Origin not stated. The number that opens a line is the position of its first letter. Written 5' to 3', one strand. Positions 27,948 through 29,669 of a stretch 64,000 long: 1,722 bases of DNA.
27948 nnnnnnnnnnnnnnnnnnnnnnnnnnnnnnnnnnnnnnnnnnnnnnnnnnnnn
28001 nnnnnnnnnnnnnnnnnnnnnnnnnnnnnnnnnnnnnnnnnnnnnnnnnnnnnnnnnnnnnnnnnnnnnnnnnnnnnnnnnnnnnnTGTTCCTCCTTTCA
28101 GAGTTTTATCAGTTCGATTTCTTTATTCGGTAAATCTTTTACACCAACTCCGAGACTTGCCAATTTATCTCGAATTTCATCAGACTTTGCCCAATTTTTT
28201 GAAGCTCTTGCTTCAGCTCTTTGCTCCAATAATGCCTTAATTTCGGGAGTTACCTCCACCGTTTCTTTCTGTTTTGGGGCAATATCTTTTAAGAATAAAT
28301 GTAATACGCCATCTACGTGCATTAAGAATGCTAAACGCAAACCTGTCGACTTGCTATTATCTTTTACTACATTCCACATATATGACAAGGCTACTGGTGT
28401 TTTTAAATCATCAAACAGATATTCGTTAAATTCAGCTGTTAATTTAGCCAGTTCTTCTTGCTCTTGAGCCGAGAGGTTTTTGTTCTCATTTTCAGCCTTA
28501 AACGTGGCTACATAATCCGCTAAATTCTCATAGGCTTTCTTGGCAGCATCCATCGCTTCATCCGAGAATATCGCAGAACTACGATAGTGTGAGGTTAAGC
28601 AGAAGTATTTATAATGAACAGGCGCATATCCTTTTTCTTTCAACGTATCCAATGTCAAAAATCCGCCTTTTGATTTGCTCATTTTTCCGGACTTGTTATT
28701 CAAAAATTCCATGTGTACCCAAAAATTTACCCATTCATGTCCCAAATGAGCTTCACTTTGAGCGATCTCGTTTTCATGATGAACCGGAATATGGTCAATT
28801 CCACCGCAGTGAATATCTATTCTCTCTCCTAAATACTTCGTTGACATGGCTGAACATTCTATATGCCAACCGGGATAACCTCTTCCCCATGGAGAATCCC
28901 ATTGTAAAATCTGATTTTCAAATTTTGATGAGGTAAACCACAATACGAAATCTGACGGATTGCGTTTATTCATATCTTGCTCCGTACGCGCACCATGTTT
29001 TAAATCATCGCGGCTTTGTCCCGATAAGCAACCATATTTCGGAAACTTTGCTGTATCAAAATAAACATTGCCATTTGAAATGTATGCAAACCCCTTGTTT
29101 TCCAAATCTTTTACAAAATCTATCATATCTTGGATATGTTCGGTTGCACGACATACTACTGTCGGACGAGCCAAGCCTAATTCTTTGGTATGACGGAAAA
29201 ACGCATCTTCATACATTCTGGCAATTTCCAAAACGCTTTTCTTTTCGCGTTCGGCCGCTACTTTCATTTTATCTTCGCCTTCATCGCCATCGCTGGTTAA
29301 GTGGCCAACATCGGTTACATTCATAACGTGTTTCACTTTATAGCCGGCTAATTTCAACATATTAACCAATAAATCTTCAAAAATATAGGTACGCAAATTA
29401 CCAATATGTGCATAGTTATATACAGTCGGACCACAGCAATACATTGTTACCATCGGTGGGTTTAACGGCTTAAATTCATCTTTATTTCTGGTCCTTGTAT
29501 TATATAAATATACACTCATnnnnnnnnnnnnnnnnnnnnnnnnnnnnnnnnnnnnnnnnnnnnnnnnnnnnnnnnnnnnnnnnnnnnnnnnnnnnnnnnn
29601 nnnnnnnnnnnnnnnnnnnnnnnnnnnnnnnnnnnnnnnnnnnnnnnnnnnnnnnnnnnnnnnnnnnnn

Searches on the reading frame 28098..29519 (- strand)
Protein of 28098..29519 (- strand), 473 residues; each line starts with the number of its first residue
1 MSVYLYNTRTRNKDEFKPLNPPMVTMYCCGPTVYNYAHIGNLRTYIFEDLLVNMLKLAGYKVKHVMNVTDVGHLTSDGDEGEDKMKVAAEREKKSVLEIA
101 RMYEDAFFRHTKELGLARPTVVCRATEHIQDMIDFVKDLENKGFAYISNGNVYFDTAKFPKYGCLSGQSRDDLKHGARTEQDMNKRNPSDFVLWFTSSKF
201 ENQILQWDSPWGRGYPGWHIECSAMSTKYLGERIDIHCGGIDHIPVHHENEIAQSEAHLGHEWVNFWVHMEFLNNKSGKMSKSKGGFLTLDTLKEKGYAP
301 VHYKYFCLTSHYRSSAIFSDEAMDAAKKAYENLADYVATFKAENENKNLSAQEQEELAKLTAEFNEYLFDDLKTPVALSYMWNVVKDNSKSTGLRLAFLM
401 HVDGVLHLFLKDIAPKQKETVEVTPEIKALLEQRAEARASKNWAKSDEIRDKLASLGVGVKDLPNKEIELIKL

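Call 8: find_related_loci(query=window:28098-29519:-, collection=genome_contigs, flank=3000)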
Query window:28098-29519:- (473 aa) in genome_contigs; peptide patterns used: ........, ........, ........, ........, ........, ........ (x = any residue, [..] = any of these).
285 stretches matched a pattern; 271 encode a relative of the query (tblastn E <= 1e-3); the best 80 are kept; 80 distinct loci.
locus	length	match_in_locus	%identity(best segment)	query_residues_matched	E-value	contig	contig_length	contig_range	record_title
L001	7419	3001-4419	97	1-473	0e+0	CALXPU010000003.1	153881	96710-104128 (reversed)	MAG: uncultured Alphaproteobacteria bacterium isolate BRZ_KG__bin92 genome assembly, contig: BRZ_KG__NODE_77_length_1538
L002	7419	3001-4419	97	1-473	0e+0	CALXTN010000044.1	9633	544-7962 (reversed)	MAG: uncultured Alphaproteobacteria bacterium isolate BRZ_QQ__bin90 genome assembly, contig: BRZ_QQ__NODE_9826_length_96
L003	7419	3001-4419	96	1-473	0e+0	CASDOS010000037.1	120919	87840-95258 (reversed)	uncultured Alphaproteobacteria bacterium isolate SI.O27.metabat-bins.10 genome assembly, contig: SI.O27.metabat-bins.10.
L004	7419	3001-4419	95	1-473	0e+0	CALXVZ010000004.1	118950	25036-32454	MAG: uncultured Alphaproteobacteria bacterium isolate BRZ_SF__bin16 genome assembly, contig: BRZ_SF__NODE_145_length_118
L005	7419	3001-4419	91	1-473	0e+0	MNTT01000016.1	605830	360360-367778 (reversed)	MAG: Acetobacter sp. 46_36 Ley3_66761_scaffold_38, whole genome shotgun sequence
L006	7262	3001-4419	91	1-473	0e+0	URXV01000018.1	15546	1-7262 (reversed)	uncultured Rickettsiales bacterium isolate UMGS1453 genome assembly, contig: NODE_632_length_15546_cov_7.218837, whole g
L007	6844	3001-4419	89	1-473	0e+0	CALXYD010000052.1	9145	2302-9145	MAG: uncultured Alphaproteobacteria bacterium isolate BRZ_KS__bin39 genome assembly, contig: BRZ_KS__NODE_14127_length_9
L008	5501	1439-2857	88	1-473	0e+0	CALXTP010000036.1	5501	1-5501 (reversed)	MAG: uncultured Alphaproteobacteria bacterium isolate E19__bin231 genome assembly, contig: E19__k127_7463126, whole geno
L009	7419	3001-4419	88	1-473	0e+0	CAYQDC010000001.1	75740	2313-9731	MAG TPA_asm: uncultured Acetobacter sp. isolate SRP141132_co3_78 genome assembly, contig: NODE_119_length_75740_cov_7.24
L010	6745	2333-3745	88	1-473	0e+0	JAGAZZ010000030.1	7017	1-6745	MAG: Alphaproteobacteria bacterium isolate RGIG8928 Water_deer_Rectum-1__c200009, whole genome shotgun sequence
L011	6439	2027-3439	88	1-473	0e+0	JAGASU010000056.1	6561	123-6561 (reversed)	MAG: Alphaproteobacteria bacterium isolate RGIG8741 Water_deer_Colon-4__c153279, whole genome shotgun sequence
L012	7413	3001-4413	87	1-473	0e+0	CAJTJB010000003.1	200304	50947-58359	MAG TPA_asm: uncultured Alphaproteobacteria bacterium isolate MGBC103325 genome assembly, contig: MGBC103325.3, whole ge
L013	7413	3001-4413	87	1-473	0e+0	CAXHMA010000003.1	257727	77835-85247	MAG: uncultured Alphaproteobacteria bacterium isolate ena-SAMPLE-TAB-22-03-2024-10:43:23:852-115549 genome assembly, con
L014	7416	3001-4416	87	1-473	0e+0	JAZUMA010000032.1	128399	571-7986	MAG: Alphaproteobacteria bacterium isolate T1900044899_TS20190365.MAGScoT_cleanbin_000002 SGB_3291_k141_186338, whole ge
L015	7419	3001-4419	88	1-473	0e+0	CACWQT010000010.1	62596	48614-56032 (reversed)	MAG: uncultured Rhodospirillales bacterium isolate RUG10829 genome assembly, contig: RUG10829_asm_10, whole genome shotg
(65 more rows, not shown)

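Call 30: search_protein_families(library=pfam, proteins=[window:28098-29519:-])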
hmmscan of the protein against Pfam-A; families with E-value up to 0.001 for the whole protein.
window:28098-29519:- (473 aa): 5 families
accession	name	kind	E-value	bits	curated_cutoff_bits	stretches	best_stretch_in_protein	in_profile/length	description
PF01406.26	tRNA-synt_1e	-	1.7e-96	323.6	27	1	16-327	2-300/301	tRNA synthetases class I (C) catalytic domain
PF23493.1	CysS_C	-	5.9e-10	39.5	23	1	422-462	3-43/51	Cysteinyl-tRNA ligase anticodon binding domain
PF09334.17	tRNA-synt_1g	-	4.3e-08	32.8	20.1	1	33-157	10-125/391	tRNA synthetases class I (M)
PF01921.24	tRNA-synt_1f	-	5.4e-05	22.7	27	0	233-347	234-347/360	tRNA synthetases class I (K)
PF18662.7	HTH_56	-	0.00018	21.9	26.2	0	10-95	15-100/111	Cch helix turn helix domain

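Call 31: search_dna_similar(query=window:28098-29519:-, collection=plasmids, mode=protein, max_rows=40)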
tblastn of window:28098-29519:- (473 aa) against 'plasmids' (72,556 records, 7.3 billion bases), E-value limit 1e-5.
Records with a match: 630; places in all: 633; records where one place covers at least 80% of the query: 621.
Best place of each record, by identity: <60% 630.
By first word of the organism name: Klebsiella 503; Escherichia 26; Clostridioides 12; Salmonella 10; Paracoccus 6; Paraburkholderia 5; Sinorhizobium 4; Variovorax 4; Burkholderia 3; Listeria 3; and 41 more.
By predicted mobility (MOB-suite, as given by PLSDB): non-mobilizable 488; conjugative 127; mobilizable 15.
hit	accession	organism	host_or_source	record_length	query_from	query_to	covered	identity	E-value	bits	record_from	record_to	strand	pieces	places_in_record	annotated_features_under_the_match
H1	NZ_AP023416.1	Vescimonas fastidiosa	Homo sapiens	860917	1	465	98%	47.6%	2e-134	435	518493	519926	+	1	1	cysS: cysteine--tRNA ligase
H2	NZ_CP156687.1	Burkholderia stagnalis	Bacterial cells,soils collected in ...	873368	1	462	98%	45.7%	3e-121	397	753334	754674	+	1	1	cysS: cysteine--tRNA ligase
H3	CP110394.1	Burkholderia sp. JSH-S8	Tetrastigma hemsleyanum Diels et Gilg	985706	1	462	98%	45.5%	1e-118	389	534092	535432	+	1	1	cysS: cysteine--tRNA ligase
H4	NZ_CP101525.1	Burkholderia arboris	mixed culture,soil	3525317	1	462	98%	45.1%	3e-116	382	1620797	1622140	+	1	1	none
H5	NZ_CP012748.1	Paraburkholderia caribensis MBA4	soil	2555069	1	462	98%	45.0%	4e-118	388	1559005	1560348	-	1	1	none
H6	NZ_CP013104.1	Paraburkholderia caribensis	-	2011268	1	462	98%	44.6%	1e-116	384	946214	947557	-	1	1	none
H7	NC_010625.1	Paraburkholderia phymatum STM815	-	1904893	3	462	97%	44.8%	3e-116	382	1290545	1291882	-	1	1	record has no annotation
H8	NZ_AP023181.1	Paraburkholderia sp. PGU19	Physopelta gutta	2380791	1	462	98%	44.1%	1e-112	372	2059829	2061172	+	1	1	none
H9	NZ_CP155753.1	Sphingomonas parapaucimobilis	Chinese cabbage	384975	3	462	97%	43.3%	5e-114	376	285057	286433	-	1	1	cysS: cysteine--tRNA ligase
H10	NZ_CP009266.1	Vibrio coralliilyticus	-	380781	5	462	97%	42.8%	7e-111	367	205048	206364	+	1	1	cysS: cysteine--tRNA ligase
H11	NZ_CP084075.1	Fusobacterium vincentii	-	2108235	3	466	98%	42.1%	6e-90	306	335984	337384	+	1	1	none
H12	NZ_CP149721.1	Clostridioides difficile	Homo sapiens,single cell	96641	1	462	98%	41.8%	1e-92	315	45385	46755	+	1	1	cysS: cysteine--tRNA ligase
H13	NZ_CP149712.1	Clostridioides difficile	-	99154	1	462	98%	41.8%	1e-92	315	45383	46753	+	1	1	cysS: cysteine--tRNA ligase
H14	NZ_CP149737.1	Clostridioides difficile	Homo sapiens,single cell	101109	1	462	98%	41.8%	1e-92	315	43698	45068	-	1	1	cysS: cysteine--tRNA ligase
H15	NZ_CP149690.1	Clostridioides difficile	-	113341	1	462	98%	41.8%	1e-92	315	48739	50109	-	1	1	cysS: cysteine--tRNA ligase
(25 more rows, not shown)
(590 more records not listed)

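Call 32: get_annotated_region(hit=H9, flank=1500)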
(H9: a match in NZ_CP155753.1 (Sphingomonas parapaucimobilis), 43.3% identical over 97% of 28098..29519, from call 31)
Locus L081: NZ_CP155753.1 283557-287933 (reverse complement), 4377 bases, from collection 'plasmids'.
description: Sphingomonas parapaucimobilis strain YK209 plasmid unnamed5, complete sequence
organism: Sphingomonas parapaucimobilis (NCBI taxid 28213)
taxonomy: Bacteria; Pseudomonadota; Alphaproteobacteria; Sphingomonadales; Sphingomonadaceae; Sphingomonas; Sphingomonas parapaucimobilis
host: -; source: Chinese cabbage; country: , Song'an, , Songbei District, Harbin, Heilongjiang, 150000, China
typing (MOB-suite, as given by PLSDB): non-mobilizable
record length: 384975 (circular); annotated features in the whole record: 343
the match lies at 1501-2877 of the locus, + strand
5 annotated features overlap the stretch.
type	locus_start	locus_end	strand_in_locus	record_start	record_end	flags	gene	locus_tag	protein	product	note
CDS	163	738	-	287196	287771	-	-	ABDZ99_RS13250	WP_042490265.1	FKBP-type peptidyl-prolyl cis-trans isomerase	-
CDS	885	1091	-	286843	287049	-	rpsU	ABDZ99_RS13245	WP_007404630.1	30S ribosomal protein S21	GO:0006412 - translation [Evidence IEA]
CDS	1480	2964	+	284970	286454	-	cysS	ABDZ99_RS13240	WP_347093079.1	cysteine--tRNA ligase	GO:0006423 - cysteinyl-tRNA aminoacylation [Evidence IEA]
CDS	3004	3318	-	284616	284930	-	-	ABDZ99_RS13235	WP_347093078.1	hypothetical protein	-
CDS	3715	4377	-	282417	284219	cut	-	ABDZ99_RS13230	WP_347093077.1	methyl-accepting chemotaxis protein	GO:0007165 - signal transduction [Evidence IEA]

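Call 34: search_dna_similar(query=L081:1480-2964:+, collection=plasmids, mode=protein, max_rows=40)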
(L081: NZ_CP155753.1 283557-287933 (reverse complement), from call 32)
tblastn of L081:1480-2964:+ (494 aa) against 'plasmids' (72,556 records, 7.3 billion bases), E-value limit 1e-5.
Records with a match: 630; places in all: 633; records where one place covers at least 80% of the query: 587.
Best place of each record, by identity: >=99% 1; <60% 629.
By first word of the organism name: Klebsiella 503; Escherichia 26; Clostridioides 12; Salmonella 10; Paracoccus 6; Paraburkholderia 5; Sinorhizobium 4; Variovorax 4; Burkholderia 3; Tsukamurella 3; and 41 more.
By predicted mobility (MOB-suite, as given by PLSDB): non-mobilizable 488; conjugative 127; mobilizable 15.
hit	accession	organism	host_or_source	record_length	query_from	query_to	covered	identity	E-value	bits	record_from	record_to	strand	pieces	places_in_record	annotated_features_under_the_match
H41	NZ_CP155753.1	Sphingomonas parapaucimobilis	Chinese cabbage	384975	1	494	100%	100.0%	0e+0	983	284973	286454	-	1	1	cysS: cysteine--tRNA ligase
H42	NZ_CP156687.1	Burkholderia stagnalis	Bacterial cells,soils collected in ...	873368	5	467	94%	46.5%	2e-110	367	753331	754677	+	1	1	cysS: cysteine--tRNA ligase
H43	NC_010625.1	Paraburkholderia phymatum STM815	-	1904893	7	483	97%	44.6%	1e-108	361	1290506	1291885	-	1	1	record has no annotation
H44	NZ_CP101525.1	Burkholderia arboris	mixed culture,soil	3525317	5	409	82%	49.0%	6e-113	374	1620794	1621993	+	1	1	none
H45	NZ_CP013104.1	Paraburkholderia caribensis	-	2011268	5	409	82%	48.9%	4e-112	372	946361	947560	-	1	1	none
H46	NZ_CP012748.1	Paraburkholderia caribensis MBA4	soil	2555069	5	409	82%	48.3%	9e-111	368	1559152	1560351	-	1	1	none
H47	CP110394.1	Burkholderia sp. JSH-S8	Tetrastigma hemsleyanum Diels et Gilg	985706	5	409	82%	48.2%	3e-110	366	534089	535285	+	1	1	cysS: cysteine--tRNA ligase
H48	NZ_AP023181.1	Paraburkholderia sp. PGU19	Physopelta gutta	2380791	5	409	82%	47.8%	6e-108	359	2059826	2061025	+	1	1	none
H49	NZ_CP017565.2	Paraburkholderia sprentiae WSM5005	Lebeckia ambigua,root nodule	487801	7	424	85%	46.0%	3e-110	366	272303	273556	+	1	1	none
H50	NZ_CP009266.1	Vibrio coralliilyticus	-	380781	6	417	83%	46.4%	3e-110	366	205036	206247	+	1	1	cysS: cysteine--tRNA ligase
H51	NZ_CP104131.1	Sinorhizobium sp. K101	Phaseolus vulgaris,cell ...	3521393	8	469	94%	39.6%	1e-70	251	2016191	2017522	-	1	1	none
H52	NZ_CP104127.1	Sinorhizobium sp. M103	Phaseolus vulgaris,cell ...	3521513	8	469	94%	39.6%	1e-70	251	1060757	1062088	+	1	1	none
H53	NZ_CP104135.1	Sinorhizobium sp. C101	Phaseolus vulgaris,cell ...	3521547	8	469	94%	39.6%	1e-70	251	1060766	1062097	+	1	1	none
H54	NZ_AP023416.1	Vescimonas fastidiosa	Homo sapiens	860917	8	477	95%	38.4%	1e-94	321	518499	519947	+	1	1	cysS: cysteine--tRNA ligase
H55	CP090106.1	Sinorhizobium meliloti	Medicago,Cell culture,Plant nodule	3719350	8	469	94%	39.0%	2e-70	251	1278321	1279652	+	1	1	cysS: cysteine--tRNA ligase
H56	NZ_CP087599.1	Paracoccus sp. MA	cell culture,soil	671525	8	466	93%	38.6%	3e-61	224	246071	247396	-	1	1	cysS: cysteine--tRNA ligase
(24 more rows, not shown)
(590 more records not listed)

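Call 35: get_annotated_region(hit=H56, flank=800)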
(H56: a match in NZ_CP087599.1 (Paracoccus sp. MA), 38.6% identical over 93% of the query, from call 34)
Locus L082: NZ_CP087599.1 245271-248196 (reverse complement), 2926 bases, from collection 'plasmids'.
description: Paracoccus sp. MA plasmid unnamed, complete sequence
organism: Paracoccus sp. MA (NCBI taxid 2895796)
taxonomy: Bacteria; Pseudomonadota; Alphaproteobacteria; Rhodobacterales; Paracoccaceae; Paracoccus; Paracoccus sp. MA
host: -; source: cell culture,soil; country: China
typing (MOB-suite, as given by PLSDB): non-mobilizable; replicon rep_cluster_560,rep_cluster_969
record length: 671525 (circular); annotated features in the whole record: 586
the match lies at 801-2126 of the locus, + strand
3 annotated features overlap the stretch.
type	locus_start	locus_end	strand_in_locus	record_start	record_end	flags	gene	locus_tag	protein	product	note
CDS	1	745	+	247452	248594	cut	-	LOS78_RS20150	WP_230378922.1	NAD(P)/FAD-dependent oxidoreductase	-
CDS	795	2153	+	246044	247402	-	cysS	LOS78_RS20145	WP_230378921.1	cysteine--tRNA ligase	GO:0006423 - cysteinyl-tRNA aminoacylation [Evidence IEA]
CDS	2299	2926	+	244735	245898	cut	-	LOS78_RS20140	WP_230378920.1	GTP-binding protein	-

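Call 36: get_annotated_region(hit=H55, flank=800)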
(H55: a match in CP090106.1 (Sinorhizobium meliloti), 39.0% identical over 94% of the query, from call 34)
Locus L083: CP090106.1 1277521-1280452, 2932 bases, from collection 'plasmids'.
description: Sinorhizobium meliloti strain Ak57 plasmid pSymB, complete sequence
organism: Sinorhizobium meliloti (NCBI taxid 382)
taxonomy: Bacteria; Pseudomonadota; Alphaproteobacteria; Hyphomicrobiales; Rhizobiaceae; Sinorhizobium; Sinorhizobium meliloti
host: -; source: Medicago,Cell culture,Plant nodule; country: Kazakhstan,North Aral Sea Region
typing (MOB-suite, as given by PLSDB): non-mobilizable
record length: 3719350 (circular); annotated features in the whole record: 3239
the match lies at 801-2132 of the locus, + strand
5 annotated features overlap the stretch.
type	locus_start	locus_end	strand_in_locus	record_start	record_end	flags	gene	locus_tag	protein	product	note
CDS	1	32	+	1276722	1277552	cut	-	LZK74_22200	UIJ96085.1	SOS response-associated peptidase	-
CDS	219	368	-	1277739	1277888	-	-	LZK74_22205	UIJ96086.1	hypothetical protein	-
CDS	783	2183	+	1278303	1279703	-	cysS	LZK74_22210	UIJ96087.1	cysteine--tRNA ligase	-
CDS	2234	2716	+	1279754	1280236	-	-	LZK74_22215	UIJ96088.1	GFA family protein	-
CDS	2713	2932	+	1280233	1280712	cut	-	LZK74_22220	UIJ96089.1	GFA family protein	-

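Call 39: find_homologous_proteins(query=L082:795-2153:+, max_evalue=1e-100)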
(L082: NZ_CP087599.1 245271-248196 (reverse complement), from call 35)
Query L082:795-2153:+ (452 aa): 7994 proteins with E <= 1e-100 among 8000 candidates; the best 120 are listed.
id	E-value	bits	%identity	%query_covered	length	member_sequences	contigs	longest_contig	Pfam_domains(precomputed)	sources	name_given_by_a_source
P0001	0.0e+0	1024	99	100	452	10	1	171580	PF09334.18,PF01406.26,PF09190.18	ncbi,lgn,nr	ncbi:MAG: cysteine--tRNA ligase [Paracoccus sp. BP8]|nr:MAG: cysteine--tRNA ligase [Paracoccus sp. B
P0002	2.3e-278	942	92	100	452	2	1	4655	PF09334.18,PF01406.26,PF09190.18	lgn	-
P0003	4.7e-269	911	89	100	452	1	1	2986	PF09334.18,PF01406.26,PF09190.18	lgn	-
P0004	6.5e-266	900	88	100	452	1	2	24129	PF09334.18,PF01406.26,PF09190.18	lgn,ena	-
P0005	3.8e-263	891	87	100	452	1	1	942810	PF09334.18,PF01406.26,PF23493.2,PF00133.29,PF09190.18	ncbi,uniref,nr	ncbi:cysteine--tRNA ligase [Paracoccus alkanivorans]|uniref:Cysteine--tRNA ligase n=1 Tax=Paracoccus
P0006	2.7e-259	879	86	100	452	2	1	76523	PF09334.18,PF01406.26,PF09190.18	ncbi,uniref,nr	ncbi:cysteine--tRNA ligase [Sinirhodobacter populi]|uniref:Cysteine--tRNA ligase n=2 Tax=Paenirhodob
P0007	1.9e-257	873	86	100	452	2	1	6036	PF09334.18,PF01406.26,PF09190.18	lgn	-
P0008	9.6e-256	867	84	100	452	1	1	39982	PF09334.18,PF01406.26,PF23493.2,PF00133.29,PF09190.18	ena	-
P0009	1.0e-254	864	85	100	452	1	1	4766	PF09334.18,PF01406.26,PF00133.29,PF09190.18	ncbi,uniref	ncbi:cysteine--tRNA ligase [Paracoccus sp. (in: a-proteobacteria)]|uniref:cysteine--tRNA ligase n=1 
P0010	1.9e-249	846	83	99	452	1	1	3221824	PF09334.18,PF01406.26,PF23493.2,PF00133.29,PF09190.18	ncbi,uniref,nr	ncbi:cysteine--tRNA ligase [Paracoccus sp. S3-43]|uniref:cysteine--tRNA ligase n=1 Tax=Paracoccus sp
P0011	1.2e-245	834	83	99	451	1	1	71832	PF09334.18,PF01406.26,PF00133.29,PF09190.18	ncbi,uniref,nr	ncbi:cysteine--tRNA ligase [Paracoccus benzoatiresistens]|uniref:Cysteine--tRNA ligase n=1 Tax=Parac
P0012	3.1e-205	700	74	99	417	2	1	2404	PF01406.26,PF00133.29,PF09190.18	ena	-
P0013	1.1e-203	695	70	98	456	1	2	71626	PF09334.18,PF01406.26,PF23493.2,PF00133.29,PF09190.18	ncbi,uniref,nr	ncbi:cysteine--tRNA ligase [Brucella intermedia]|uniref:cysteine--tRNA ligase n=1 Tax=Brucella inter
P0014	7.0e-201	686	71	98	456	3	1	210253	PF09334.18,PF01406.26,PF23493.2,PF00133.29,PF09190.18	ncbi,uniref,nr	ncbi:cysteine--tRNA ligase [Phreatobacter sp.]|uniref:cysteine--tRNA ligase n=1 Tax=Phreatobacter sp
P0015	2.6e-200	684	72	99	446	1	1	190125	PF01406.26,PF00133.29,PF09190.18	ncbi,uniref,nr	ncbi:cysteine--tRNA ligase [Poseidonocella sp. HB161398]|uniref:cysteine--tRNA ligase n=1 Tax=Poseid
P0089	4.1e-180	618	64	98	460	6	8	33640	PF09334.18,PF01406.26,PF23493.2,PF00133.29,PF09190.18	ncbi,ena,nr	ncbi:MAG: cysteine--tRNA ligase [Proteobacteria bacterium]|nr:cysteine--tRNA ligase [Alphaproteobact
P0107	4.4e-179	614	64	98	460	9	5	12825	PF09334.18,PF01406.26,PF23493.2,PF00133.29,PF09190.18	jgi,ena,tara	tara:strand:+ start:66 stop:1448 length:1383 start_codon:yes stop_codon:yes gene_type:complete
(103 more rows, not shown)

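Call 40: find_encoding_contigs(protein=P0010, flank=1000, max_places=1)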
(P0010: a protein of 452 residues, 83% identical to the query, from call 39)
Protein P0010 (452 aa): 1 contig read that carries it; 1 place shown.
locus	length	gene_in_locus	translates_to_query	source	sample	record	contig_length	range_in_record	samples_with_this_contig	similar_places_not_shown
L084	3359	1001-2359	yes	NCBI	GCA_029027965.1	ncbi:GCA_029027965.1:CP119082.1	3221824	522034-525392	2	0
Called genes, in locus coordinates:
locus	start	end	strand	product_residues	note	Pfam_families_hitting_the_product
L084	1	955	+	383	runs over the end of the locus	PF00070:Pyr_redox (faint), PF01266:DAO (faint), PF07992:Pyr_redox_2, PF13738:Pyr_redox_3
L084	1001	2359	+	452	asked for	PF01406:tRNA-synt_1e, PF09334:tRNA-synt_1g (faint), PF00133:tRNA-synt_1 (weak), PF09190:DALR_2, PF23493:CysS_C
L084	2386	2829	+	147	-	PF00903:Glyoxalase (weak), PF18029:Glyoxalase_6 (weak)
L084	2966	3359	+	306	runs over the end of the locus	PF01758:SBF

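Call 41: find_encoding_contigs(protein=P0015, flank=1000, max_places=1)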
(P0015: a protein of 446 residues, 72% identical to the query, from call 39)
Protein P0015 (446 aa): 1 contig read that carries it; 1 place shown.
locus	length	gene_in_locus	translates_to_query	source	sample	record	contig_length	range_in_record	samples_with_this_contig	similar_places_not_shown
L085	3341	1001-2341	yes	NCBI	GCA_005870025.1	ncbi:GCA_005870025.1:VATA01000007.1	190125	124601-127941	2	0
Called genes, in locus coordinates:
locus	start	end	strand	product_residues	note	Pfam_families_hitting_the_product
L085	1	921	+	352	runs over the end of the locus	PF02492:cobW, PF07683:CobW_C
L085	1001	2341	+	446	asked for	PF01406:tRNA-synt_1e, PF00133:tRNA-synt_1 (weak), PF09190:DALR_2 (weak)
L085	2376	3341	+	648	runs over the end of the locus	PF02824:TGS (weak), PF07973:tRNA_SAD, PF00587:tRNA-synt_2b, PF03129:HGTP_anticodon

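Call 42: find_encoding_contigs(protein=P0006, flank=1000, max_places=1)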
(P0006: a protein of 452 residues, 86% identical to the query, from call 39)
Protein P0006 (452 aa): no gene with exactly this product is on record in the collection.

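Call 58: find_encoding_contigs(protein=P0107, flank=1200, max_places=2)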
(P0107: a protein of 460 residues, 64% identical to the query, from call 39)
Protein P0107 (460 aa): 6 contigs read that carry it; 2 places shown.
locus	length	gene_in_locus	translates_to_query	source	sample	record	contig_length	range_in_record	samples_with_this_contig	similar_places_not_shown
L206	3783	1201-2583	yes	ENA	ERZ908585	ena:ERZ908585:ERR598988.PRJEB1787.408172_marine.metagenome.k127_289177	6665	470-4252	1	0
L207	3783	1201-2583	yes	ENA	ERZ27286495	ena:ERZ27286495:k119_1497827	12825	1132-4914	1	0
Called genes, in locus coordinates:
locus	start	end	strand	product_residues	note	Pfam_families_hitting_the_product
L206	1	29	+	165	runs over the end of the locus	?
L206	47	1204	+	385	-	PF02492:cobW, PF07683:CobW_C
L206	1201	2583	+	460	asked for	PF01406:tRNA-synt_1e, PF09334:tRNA-synt_1g (faint), PF00133:tRNA-synt_1 (weak), PF09190:DALR_2, PF23493:CysS_C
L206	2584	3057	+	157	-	PF02657:SufE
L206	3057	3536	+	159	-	PF01592:NifU_N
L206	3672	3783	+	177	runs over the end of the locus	PF00132:Hexapep (faint), PF25084:LbH_EIF2B (faint), PF25087:GMPPB_C (faint)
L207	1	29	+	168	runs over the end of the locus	PF01475:FUR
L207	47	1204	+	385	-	PF02492:cobW, PF07683:CobW_C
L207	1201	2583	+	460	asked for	PF01406:tRNA-synt_1e, PF09334:tRNA-synt_1g (faint), PF00133:tRNA-synt_1 (weak), PF09190:DALR_2, PF23493:CysS_C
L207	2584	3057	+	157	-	PF02657:SufE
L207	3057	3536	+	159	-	PF01592:NifU_N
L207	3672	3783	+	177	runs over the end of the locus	PF25084:LbH_EIF2B (faint), PF25087:GMPPB_C (faint), PF00132:Hexapep (weak)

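Call 59: find_encoding_contigs(protein=P0089, flank=1200, max_places=2)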
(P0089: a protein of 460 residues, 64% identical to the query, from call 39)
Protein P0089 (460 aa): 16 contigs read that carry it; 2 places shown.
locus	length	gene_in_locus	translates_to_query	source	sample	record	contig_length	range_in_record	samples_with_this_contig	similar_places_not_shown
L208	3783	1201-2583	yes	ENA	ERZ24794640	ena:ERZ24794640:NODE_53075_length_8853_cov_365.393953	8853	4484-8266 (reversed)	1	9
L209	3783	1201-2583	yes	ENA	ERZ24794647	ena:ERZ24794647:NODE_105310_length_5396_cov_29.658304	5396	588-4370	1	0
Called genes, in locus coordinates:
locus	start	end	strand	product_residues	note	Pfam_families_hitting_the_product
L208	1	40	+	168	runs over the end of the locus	PF01475:FUR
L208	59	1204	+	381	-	PF02492:cobW, PF07683:CobW_C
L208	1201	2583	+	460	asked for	PF01406:tRNA-synt_1e, PF09334:tRNA-synt_1g (faint), PF00133:tRNA-synt_1 (weak), PF09190:DALR_2, PF23493:CysS_C (weak)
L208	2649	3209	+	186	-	PF00132:Hexapep (weak), PF25084:LbH_EIF2B (faint), PF25087:GMPPB_C (faint), PF00132:Hexapep (weak)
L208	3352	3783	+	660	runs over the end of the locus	PF07973:tRNA_SAD, PF00587:tRNA-synt_2b, PF03129:HGTP_anticodon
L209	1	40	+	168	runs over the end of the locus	PF01475:FUR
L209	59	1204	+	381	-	PF02492:cobW, PF07683:CobW_C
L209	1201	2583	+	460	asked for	PF01406:tRNA-synt_1e, PF09334:tRNA-synt_1g (faint), PF00133:tRNA-synt_1 (weak), PF09190:DALR_2, PF23493:CysS_C (weak)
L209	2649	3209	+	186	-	PF00132:Hexapep (weak), PF25084:LbH_EIF2B (faint), PF25087:GMPPB_C (faint), PF00132:Hexapep (weak)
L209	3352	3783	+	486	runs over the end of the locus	?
